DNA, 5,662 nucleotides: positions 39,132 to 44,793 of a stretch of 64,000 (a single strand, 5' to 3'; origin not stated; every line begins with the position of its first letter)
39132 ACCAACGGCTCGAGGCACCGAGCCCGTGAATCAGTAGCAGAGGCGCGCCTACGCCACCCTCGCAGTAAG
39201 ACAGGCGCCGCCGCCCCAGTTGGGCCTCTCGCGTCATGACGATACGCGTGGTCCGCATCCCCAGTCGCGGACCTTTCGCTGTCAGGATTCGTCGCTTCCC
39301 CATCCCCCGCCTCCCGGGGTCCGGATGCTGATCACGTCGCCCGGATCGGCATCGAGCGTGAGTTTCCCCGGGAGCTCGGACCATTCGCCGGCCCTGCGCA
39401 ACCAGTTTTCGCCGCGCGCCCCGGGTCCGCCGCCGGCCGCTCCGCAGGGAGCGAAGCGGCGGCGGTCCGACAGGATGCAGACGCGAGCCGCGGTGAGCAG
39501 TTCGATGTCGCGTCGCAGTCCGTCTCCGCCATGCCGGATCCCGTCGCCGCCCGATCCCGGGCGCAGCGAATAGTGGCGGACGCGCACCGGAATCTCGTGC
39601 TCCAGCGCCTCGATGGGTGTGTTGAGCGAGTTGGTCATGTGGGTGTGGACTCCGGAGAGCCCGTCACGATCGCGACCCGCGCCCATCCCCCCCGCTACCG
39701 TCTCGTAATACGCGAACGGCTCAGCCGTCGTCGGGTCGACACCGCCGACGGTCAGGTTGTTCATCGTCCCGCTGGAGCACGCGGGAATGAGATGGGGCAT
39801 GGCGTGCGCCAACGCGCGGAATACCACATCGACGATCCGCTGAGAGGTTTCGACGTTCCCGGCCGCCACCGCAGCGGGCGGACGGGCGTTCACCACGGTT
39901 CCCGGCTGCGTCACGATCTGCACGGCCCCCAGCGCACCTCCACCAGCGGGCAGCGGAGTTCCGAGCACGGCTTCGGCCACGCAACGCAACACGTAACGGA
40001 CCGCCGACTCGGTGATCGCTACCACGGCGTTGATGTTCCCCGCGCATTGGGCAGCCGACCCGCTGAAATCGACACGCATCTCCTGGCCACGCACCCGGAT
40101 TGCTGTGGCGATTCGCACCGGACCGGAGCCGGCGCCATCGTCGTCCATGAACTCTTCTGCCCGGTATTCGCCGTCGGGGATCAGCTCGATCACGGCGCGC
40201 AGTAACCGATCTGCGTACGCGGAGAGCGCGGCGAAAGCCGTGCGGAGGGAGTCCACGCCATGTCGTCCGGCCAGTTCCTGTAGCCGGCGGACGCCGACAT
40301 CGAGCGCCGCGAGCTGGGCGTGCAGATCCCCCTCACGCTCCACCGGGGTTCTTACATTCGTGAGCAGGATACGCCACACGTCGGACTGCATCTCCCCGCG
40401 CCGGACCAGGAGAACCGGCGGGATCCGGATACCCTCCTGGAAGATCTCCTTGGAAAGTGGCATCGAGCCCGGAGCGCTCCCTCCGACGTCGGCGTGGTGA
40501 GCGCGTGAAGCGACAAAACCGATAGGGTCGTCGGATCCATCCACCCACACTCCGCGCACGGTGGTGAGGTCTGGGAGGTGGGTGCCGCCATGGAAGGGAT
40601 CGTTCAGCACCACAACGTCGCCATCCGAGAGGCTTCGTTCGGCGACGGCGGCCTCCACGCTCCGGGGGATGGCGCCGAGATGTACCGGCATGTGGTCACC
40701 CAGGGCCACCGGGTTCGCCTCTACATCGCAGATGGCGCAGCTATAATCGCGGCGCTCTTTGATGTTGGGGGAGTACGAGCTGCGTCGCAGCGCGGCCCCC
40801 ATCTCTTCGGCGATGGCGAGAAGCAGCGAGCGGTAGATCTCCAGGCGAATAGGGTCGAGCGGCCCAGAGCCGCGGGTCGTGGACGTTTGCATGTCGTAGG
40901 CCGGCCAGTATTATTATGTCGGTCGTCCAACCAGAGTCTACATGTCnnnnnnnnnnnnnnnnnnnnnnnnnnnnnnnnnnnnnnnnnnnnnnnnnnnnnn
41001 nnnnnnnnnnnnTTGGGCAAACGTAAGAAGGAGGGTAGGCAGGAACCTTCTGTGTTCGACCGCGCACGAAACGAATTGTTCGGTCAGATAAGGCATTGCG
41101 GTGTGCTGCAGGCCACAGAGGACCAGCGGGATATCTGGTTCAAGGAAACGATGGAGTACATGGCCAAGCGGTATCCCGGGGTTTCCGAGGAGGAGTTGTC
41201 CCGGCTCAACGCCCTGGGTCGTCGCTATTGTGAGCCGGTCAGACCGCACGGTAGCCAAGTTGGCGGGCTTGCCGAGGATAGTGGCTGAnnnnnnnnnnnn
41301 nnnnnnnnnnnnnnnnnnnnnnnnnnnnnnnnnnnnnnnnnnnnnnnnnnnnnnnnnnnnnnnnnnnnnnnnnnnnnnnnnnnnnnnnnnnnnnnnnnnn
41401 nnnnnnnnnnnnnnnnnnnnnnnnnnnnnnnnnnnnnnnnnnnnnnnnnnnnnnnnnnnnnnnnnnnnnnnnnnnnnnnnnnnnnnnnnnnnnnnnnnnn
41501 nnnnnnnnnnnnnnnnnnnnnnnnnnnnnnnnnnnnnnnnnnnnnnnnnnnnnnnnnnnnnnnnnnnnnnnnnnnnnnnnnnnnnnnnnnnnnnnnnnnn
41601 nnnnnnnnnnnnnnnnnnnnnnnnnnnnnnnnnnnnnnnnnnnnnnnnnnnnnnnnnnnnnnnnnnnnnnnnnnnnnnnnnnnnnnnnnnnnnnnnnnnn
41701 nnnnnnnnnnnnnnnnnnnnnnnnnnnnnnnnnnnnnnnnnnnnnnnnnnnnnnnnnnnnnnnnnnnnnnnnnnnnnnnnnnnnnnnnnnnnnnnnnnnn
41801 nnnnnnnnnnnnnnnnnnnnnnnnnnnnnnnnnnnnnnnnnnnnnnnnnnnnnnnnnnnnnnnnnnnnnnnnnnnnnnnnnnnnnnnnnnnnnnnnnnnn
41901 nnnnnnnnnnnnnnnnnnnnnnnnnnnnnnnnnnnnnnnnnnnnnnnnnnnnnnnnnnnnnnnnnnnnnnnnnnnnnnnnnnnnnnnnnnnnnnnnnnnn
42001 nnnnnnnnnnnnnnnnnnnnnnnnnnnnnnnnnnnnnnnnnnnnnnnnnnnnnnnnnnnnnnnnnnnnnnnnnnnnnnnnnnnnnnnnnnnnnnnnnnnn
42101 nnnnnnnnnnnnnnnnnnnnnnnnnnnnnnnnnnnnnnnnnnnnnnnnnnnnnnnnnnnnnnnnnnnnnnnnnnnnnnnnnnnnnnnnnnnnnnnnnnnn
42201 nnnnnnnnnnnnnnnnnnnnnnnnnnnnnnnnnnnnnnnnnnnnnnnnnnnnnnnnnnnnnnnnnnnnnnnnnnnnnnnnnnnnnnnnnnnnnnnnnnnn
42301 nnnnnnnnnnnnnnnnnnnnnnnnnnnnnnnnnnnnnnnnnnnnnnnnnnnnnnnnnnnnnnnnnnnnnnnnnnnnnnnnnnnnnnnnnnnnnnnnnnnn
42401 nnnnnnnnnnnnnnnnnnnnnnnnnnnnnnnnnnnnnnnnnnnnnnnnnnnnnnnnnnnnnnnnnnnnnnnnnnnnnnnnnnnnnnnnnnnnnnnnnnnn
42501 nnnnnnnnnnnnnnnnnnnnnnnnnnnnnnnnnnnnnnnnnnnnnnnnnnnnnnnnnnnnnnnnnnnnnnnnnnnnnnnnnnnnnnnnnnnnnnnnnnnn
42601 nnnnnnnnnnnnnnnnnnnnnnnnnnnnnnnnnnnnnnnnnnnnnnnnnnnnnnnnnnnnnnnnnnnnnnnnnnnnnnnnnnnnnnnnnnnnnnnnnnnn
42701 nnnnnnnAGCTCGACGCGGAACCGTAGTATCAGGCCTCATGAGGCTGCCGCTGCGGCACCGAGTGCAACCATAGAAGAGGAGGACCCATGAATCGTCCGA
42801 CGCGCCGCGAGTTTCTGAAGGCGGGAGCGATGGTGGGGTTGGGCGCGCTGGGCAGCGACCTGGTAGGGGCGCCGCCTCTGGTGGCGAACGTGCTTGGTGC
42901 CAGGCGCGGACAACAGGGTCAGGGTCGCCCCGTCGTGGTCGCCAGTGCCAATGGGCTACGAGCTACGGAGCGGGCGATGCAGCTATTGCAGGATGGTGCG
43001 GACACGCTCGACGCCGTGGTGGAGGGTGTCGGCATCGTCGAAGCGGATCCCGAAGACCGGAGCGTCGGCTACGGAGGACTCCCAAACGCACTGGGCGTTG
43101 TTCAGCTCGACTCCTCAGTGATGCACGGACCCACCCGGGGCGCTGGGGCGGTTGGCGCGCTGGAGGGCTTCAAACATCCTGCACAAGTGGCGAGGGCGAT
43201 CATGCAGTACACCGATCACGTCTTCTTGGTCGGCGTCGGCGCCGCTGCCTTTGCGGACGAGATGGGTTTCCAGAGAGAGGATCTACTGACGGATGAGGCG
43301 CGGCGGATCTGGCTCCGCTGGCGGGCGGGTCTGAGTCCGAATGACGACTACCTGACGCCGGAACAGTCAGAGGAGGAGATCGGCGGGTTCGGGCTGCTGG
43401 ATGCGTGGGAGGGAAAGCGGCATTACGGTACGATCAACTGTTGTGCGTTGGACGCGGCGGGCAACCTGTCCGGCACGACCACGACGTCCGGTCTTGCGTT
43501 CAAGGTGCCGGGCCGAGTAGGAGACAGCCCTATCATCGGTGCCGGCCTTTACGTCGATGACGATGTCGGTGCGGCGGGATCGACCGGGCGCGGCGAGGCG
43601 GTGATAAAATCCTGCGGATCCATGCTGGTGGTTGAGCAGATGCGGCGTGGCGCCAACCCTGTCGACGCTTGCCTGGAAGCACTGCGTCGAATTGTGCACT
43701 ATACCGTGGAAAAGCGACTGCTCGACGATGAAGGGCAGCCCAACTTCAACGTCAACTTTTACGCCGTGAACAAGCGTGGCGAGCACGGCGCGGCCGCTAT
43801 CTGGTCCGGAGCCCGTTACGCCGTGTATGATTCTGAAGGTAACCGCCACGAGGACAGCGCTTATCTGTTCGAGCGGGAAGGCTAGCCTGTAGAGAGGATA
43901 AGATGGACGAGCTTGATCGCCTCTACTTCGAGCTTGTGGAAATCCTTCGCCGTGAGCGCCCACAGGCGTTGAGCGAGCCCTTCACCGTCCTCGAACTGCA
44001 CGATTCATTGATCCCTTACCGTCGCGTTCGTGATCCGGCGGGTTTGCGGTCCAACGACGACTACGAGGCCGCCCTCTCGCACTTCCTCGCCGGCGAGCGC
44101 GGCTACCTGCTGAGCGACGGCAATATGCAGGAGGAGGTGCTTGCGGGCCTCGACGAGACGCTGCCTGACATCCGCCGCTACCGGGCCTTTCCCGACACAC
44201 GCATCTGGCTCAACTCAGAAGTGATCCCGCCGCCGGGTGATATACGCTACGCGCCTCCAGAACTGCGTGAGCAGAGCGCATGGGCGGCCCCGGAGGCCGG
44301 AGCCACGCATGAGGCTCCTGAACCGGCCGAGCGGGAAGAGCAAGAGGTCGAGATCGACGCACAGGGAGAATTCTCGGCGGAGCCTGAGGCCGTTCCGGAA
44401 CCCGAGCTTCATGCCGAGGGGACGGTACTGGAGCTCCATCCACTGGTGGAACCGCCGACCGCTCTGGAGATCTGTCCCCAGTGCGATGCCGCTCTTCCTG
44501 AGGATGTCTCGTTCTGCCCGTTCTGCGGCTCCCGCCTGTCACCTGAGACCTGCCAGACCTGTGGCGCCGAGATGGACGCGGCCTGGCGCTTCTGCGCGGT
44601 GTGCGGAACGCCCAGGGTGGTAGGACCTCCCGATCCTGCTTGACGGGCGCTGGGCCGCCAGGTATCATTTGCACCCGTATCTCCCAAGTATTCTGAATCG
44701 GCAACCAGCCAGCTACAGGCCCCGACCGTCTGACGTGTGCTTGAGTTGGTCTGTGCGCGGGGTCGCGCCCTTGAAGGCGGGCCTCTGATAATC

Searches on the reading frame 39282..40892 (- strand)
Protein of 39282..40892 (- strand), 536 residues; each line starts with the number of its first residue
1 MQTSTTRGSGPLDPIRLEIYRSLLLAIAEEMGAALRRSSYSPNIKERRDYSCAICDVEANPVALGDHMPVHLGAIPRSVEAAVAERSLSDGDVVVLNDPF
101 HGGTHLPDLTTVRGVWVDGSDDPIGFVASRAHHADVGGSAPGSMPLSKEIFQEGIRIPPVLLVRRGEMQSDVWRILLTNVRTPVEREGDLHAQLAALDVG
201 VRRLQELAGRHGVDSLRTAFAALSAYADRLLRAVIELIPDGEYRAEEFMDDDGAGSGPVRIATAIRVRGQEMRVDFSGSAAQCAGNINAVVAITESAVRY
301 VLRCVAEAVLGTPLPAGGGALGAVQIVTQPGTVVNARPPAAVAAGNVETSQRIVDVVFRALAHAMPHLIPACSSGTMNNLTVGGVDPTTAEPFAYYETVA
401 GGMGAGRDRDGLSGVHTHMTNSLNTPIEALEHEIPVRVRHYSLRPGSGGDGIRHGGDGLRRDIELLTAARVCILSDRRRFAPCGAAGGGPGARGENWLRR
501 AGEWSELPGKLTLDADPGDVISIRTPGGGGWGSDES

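Call 31: search_protein_families(library=pfam, proteins=[window:39282-40892:-])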
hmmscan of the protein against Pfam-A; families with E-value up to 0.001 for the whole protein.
window:39282-40892:- (536 aa): 1 family
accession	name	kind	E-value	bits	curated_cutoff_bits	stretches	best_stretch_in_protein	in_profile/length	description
PF02538.19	Hydantoinase_B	-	1.6e-193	644.3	26.8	1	13-533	1-518/519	Hydantoinase B/oxoprolinase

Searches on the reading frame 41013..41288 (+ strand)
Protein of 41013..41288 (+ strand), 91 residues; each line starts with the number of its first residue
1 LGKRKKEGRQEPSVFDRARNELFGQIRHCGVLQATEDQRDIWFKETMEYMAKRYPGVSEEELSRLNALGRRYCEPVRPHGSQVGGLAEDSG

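Call 67: search_protein_families(library=pfam, proteins=[window:41013-41288:+], max_evalue=1)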
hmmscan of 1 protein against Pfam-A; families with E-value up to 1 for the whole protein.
window:41013-41288:+ (91 aa): 1 family
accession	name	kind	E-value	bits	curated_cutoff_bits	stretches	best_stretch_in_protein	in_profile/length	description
PF22181.1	TarS_linker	-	0.028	15.2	27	1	19-64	34-79/100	Glycosyl transferase TarS linker domain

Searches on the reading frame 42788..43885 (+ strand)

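Call 31: search_protein_families(library=pfam, proteins=[window:42788-43885:+])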
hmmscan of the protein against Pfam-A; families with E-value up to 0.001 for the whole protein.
window:42788-43885:+ (365 aa): 1 family
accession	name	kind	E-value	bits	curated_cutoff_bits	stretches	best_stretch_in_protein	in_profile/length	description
PF01112.23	Asparaginase_2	-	1.1e-61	209.1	27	1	58-303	28-266/309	Asparaginase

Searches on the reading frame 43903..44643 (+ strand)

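Call 31: search_protein_families(library=pfam, proteins=[window:43903-44643:+])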
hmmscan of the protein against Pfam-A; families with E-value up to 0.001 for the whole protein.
window:43903-44643:+ (246 aa): 6 families
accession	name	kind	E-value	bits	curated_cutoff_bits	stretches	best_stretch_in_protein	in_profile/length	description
PF13240.11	Zn_Ribbon_1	-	9.4e-13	47.9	25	2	191-212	2-23/23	zinc-ribbon domain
PF12773.13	DZR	-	9e-12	45.4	27.3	1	191-235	1-45/45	Double zinc ribbon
PF17032.10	Zn_ribbon_15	-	9.2e-08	33.2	28.9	0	188-209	52-73/73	zinc-ribbon family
PF24460.1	DUF7575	-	1.2e-06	28.2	28.5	1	191-212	6-27/28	Domain of unknown function (DUF7575)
PF10571.15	UPF0547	-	4.8e-06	27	29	1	191-209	3-21/26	Uncharacterised protein family UPF0547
PF13248.11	Zn_ribbon_3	-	7.7e-06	25.6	27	0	191-212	5-26/26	zinc-ribbon domain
